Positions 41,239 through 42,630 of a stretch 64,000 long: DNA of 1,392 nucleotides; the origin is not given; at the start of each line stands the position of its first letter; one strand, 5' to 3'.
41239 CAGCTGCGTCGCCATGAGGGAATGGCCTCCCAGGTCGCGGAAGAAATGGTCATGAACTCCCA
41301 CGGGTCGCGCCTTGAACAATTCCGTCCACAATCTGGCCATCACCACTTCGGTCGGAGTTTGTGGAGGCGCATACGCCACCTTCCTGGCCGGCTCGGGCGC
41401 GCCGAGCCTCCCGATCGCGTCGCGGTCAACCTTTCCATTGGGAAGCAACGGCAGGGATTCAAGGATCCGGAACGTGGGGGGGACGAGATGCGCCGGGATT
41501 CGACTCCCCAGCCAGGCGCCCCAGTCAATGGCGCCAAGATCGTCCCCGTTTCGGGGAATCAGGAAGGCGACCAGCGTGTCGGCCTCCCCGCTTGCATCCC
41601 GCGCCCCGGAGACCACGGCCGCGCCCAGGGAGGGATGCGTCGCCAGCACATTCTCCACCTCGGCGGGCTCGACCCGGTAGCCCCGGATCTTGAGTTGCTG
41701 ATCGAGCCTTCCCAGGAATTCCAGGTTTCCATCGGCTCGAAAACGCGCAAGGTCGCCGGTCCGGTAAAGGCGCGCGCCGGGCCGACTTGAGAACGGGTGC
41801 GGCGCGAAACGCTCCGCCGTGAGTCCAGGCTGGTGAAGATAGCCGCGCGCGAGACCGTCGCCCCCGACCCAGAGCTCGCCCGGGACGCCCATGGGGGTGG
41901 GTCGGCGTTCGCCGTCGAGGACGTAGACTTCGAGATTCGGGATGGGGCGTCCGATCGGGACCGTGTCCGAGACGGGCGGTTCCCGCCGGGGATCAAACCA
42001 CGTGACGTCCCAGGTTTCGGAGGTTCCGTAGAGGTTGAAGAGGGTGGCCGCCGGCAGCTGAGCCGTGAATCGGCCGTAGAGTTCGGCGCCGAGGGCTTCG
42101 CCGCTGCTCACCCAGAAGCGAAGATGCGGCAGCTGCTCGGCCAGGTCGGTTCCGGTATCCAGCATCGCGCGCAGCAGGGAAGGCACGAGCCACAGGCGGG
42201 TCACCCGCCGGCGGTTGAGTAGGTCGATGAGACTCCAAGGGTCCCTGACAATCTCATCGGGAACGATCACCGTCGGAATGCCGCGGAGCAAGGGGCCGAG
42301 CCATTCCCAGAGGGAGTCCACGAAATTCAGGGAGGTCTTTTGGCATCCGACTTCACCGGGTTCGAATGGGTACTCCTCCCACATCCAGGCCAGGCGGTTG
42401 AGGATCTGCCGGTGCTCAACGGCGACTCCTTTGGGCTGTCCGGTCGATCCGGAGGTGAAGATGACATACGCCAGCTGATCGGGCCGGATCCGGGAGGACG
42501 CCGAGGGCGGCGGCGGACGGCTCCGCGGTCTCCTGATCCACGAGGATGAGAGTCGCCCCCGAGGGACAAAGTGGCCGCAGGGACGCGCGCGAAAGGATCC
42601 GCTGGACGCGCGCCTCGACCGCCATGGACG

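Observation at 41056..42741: Terminal A domain lacks Asp235 (Val-Asp shift) and has a GTSE instead of GPTE core motif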

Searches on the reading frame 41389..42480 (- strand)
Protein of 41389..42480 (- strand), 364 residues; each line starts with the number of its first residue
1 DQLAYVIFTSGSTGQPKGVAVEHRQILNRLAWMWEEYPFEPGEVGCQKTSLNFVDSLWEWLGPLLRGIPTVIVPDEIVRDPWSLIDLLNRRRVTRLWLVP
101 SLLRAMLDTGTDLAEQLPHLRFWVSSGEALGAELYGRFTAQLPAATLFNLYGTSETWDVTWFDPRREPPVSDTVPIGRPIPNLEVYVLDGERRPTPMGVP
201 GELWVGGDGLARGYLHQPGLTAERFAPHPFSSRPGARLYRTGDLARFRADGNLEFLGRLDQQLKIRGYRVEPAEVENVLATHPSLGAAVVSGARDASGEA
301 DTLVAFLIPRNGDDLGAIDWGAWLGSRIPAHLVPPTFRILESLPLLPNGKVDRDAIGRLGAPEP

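Call 14: find_homologous_proteins(query=window:41389-42480:-, max_evalue=1e-30)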
Query seq(364 aa) (364 aa): 7596 proteins with E <= 1e-30 among 8000 candidates; the best 120 are listed.
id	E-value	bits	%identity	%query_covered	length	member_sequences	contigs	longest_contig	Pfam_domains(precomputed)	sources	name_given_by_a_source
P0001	1.6e-223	760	100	91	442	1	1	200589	PF00550.32,PF00501.35,PF13193.13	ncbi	-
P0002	3.5e-135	469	58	98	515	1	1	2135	PF00550.32,PF00501.35,PF13193.13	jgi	jgi:amino acid adenylation domain-containing protein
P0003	3.6e-134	466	58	97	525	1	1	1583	PF00550.32,PF00501.35,PF13193.13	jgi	jgi:amino acid adenylation domain-containing protein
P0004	2.2e-132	460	58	98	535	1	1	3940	PF00550.32,PF00501.35,PF13193.13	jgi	jgi:amino acid adenylation domain-containing protein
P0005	1.1e-130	454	58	98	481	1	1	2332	PF00550.32,PF00501.35,PF13193.13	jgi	jgi:amino acid adenylation domain-containing protein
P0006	2.5e-129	450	57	100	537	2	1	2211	PF00550.32,PF00501.35,PF13193.13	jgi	jgi:amino acid adenylation domain-containing protein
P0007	6.8e-129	448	59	98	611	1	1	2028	PF00550.32,PF00501.35,PF13193.13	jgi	jgi:amino acid adenylation domain-containing protein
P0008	2.0e-128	447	57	100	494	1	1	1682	PF00550.32,PF00501.35,PF13193.13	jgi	jgi:amino acid adenylation domain-containing protein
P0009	2.0e-122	427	55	100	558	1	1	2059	PF00550.32,PF00501.35,PF13193.13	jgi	-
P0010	2.0e-122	427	56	98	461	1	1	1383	PF00501.35,PF13193.13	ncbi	ncbi:MAG TPA: amino acid adenylation domain-containing protein, partial [Herpetosiphonaceae bacteriu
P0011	3.4e-121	423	54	95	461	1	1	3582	PF00550.32,PF00501.35,PF13193.13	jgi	jgi:acyl-coenzyme A synthetase/AMP-(fatty) acid ligase/acyl carrier protein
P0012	5.0e-121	422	54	99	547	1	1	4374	PF00501.35,PF13193.13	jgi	jgi:amino acid adenylation domain-containing protein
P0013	1.6e-120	421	57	98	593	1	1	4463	PF00550.32,PF00501.35,PF13193.13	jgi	jgi:amino acid adenylation domain-containing protein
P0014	3.5e-120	420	56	98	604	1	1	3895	PF00550.32,PF00501.35,PF13193.13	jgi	jgi:amino acid adenylation domain-containing protein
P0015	2.1e-119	417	56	98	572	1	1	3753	PF00550.32,PF00501.35,PF13193.13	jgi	jgi:amino acid adenylation domain-containing protein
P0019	2.6e-117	410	58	86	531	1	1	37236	PF00501.35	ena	-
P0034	2.6e-112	394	66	75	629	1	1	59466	PF00668.26,PF00501.35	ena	-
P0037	9.9e-112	392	50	99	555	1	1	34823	PF00501.35,PF13193.13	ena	-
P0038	3.1e-111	390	58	88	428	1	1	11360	PF00550.32,PF00501.35,PF13193.13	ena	-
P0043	3.1e-109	384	53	100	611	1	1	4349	PF00550.32,PF00501.35,PF13193.13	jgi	jgi:amino acid adenylation domain-containing protein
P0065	1.2e-105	372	52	97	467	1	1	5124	PF00501.35,PF13193.13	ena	-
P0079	1.5e-103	365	51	96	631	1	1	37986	PF00550.32,PF00501.35,PF13193.13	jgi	jgi:amino acid adenylation domain-containing protein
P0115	3.2e-98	347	51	100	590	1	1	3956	PF00550.32,PF00501.35,PF13193.13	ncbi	-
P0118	5.6e-98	346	51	99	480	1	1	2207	PF00550.32,PF00501.35,PF13193.13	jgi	jgi:acyl-coenzyme A synthetase/AMP-(fatty) acid ligase/acyl carrier protein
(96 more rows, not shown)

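Call 20: find_encoding_contigs(protein=P0001, flank=10000, max_places=3)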
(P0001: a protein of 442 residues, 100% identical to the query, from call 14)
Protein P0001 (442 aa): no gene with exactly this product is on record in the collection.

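Call 21: list_cluster_members(proteins=[P0001, P0019, P0034, P0038, P0079, P0037, P0065, P0118, P0043, P0115])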
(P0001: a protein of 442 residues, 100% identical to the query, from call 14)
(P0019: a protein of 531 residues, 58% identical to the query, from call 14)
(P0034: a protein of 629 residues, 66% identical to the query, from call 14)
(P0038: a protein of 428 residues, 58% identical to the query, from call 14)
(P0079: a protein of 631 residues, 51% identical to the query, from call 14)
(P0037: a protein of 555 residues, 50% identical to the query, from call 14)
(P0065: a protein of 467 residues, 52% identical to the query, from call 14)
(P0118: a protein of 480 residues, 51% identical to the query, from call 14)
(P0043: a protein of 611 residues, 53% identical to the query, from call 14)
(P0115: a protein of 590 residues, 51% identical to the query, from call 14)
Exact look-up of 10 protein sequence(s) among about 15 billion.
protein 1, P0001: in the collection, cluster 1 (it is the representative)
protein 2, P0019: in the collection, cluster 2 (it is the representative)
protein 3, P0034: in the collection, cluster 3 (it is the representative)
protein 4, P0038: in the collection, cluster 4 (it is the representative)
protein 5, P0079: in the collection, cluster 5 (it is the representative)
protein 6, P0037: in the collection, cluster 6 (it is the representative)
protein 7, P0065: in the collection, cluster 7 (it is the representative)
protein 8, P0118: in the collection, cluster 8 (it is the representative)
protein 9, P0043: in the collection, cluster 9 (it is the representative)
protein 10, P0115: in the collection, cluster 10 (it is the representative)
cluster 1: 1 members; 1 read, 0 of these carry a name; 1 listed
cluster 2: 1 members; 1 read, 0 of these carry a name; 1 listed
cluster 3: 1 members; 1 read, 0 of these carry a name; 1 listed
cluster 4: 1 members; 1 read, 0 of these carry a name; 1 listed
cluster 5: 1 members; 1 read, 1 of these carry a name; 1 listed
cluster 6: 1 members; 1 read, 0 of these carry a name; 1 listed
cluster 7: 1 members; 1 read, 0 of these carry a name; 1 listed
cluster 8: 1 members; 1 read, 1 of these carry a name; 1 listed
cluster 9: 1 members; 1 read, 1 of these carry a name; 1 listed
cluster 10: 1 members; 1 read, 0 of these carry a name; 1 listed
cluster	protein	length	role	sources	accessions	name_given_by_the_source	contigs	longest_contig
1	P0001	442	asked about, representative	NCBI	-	-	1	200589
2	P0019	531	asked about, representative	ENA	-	-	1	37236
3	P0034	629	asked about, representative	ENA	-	-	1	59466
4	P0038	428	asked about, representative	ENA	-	-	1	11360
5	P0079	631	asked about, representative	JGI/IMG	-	amino acid adenylation domain-containing protein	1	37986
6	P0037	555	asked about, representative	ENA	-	-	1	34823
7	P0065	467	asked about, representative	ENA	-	-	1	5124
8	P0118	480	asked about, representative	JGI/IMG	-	acyl-coenzyme A synthetase/AMP-(fatty) acid ligase/acyl carrier protein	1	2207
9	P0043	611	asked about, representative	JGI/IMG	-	amino acid adenylation domain-containing protein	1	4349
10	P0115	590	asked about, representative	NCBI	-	-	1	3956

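Call 22: find_encoding_contigs(protein=P0034, flank=10000, max_places=2)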
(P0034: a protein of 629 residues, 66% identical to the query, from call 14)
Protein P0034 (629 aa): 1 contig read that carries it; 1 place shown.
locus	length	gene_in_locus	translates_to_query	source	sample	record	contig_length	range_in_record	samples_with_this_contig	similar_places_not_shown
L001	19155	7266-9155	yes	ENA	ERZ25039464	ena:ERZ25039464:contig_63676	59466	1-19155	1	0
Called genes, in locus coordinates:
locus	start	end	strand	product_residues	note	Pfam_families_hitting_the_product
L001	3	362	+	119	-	?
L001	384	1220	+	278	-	-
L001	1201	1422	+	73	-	PF00550:PP-binding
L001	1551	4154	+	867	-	PF00109:ketoacyl-synt, PF02801:Ketoacyl-synt_C, PF16197:KAsynt_C_assoc, PF22336:RhiE-like_linker, PF22621:CurL-like_PKS_C, PF00698:Acyl_transf_1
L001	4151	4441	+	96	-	-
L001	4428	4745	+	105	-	-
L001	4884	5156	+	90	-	-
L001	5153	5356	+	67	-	-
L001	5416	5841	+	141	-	-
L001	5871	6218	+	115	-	PF00550:PP-binding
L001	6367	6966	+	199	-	PF00668:Condensation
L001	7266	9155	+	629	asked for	PF00668:Condensation, PF00501:AMP-binding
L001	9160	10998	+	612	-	PF01209:Ubie_methyltran (weak), PF05401:NodS, PF13489:Methyltransf_23, PF08241:Methyltransf_11, PF08242:Methyltransf_12, PF13649:Methyltransf_25, PF13847:Methyltransf_31, PF00550:PP-binding, +2 more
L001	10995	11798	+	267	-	PF00668:Condensation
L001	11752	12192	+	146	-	PF00668:Condensation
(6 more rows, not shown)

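Call 23: find_encoding_contigs(protein=P0079, flank=10000, max_places=2)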
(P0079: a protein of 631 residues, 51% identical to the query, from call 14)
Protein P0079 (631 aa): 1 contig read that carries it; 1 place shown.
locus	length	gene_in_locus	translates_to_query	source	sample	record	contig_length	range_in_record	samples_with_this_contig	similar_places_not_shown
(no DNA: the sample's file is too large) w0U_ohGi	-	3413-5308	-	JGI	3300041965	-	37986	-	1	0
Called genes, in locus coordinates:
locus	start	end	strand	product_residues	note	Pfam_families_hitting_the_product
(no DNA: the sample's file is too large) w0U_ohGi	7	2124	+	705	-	PF00550:PP-binding, PF00668:Condensation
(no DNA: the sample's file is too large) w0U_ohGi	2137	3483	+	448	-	-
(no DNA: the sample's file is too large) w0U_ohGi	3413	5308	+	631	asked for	PF00501:AMP-binding, PF13193:AMP-binding_C, PF00550:PP-binding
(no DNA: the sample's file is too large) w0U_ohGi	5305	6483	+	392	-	-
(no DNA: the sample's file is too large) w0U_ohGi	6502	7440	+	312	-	-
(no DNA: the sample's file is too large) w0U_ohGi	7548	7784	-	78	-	-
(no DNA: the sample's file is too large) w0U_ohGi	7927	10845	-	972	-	PF01751:Toprim (weak), PF01131:Topoisom_bac, PF13342:Toprim_Crpt, PF02201:SWIB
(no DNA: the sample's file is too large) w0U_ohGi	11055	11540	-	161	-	PF08818:DUF1801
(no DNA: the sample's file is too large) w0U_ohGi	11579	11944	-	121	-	-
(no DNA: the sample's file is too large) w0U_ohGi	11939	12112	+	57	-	-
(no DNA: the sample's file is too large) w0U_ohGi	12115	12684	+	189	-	PF06475:Glycolipid_bind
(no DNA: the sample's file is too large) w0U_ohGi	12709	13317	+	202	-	PF28474:DUF8412, PF13376:OmdA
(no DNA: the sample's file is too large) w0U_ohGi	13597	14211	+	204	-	PF13689:DUF4154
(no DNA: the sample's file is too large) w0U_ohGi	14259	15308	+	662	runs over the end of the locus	PF07715:Plug, PF00593:TonB_dep_Rec_b-barrel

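Call 24: find_encoding_contigs(protein=P0019, flank=10000, max_places=2)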
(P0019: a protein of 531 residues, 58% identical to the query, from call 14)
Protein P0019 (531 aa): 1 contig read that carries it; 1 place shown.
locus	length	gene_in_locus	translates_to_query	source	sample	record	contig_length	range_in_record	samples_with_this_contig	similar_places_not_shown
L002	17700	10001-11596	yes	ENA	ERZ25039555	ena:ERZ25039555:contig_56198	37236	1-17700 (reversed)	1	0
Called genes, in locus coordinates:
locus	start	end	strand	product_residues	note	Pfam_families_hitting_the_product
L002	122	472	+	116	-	PF18276:TcA_TcB_BD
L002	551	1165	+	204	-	PF18276:TcA_TcB_BD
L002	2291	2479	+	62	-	-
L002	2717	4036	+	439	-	PF00668:Condensation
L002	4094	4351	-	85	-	-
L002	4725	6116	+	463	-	PF00501:AMP-binding, PF05185:PRMT5 (weak)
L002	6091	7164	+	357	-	PF05175:MTS (weak), PF13489:Methyltransf_23, PF13649:Methyltransf_25, PF13847:Methyltransf_31, PF08241:Methyltransf_11, PF08242:Methyltransf_12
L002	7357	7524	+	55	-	-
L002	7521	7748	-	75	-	-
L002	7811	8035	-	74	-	-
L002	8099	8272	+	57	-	-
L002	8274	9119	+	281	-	-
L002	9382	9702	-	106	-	-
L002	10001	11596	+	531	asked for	PF00501:AMP-binding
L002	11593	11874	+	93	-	-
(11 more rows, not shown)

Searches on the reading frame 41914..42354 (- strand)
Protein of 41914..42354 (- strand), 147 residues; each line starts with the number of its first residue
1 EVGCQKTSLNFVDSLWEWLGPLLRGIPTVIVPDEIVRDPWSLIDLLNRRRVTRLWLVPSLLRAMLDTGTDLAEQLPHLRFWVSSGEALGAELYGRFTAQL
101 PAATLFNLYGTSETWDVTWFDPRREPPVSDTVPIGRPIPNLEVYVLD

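Call 29: find_related_loci(query=window:41914-42354:-, collection=genome_contigs, flank=10000)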
Query seq(147 aa) (147 aa) in genome_contigs; peptide patterns used: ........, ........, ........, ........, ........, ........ (x = any residue, [..] = any of these).
105 stretches matched a pattern; 2 encode a relative of the query (tblastn E <= 1e-3); 2 distinct loci.
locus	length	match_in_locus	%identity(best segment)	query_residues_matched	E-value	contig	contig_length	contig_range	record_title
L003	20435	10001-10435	42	1-147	2e-23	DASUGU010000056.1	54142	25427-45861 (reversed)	MAG TPA_asm: Pseudonocardiaceae bacterium isolate SMAG_U1414 k141_191502, whole genome shotgun sequence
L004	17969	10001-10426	36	6-147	5e-20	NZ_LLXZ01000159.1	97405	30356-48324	Bradyrhizobium jicamae strain PAC68 contig_48, whole genome shotgun sequence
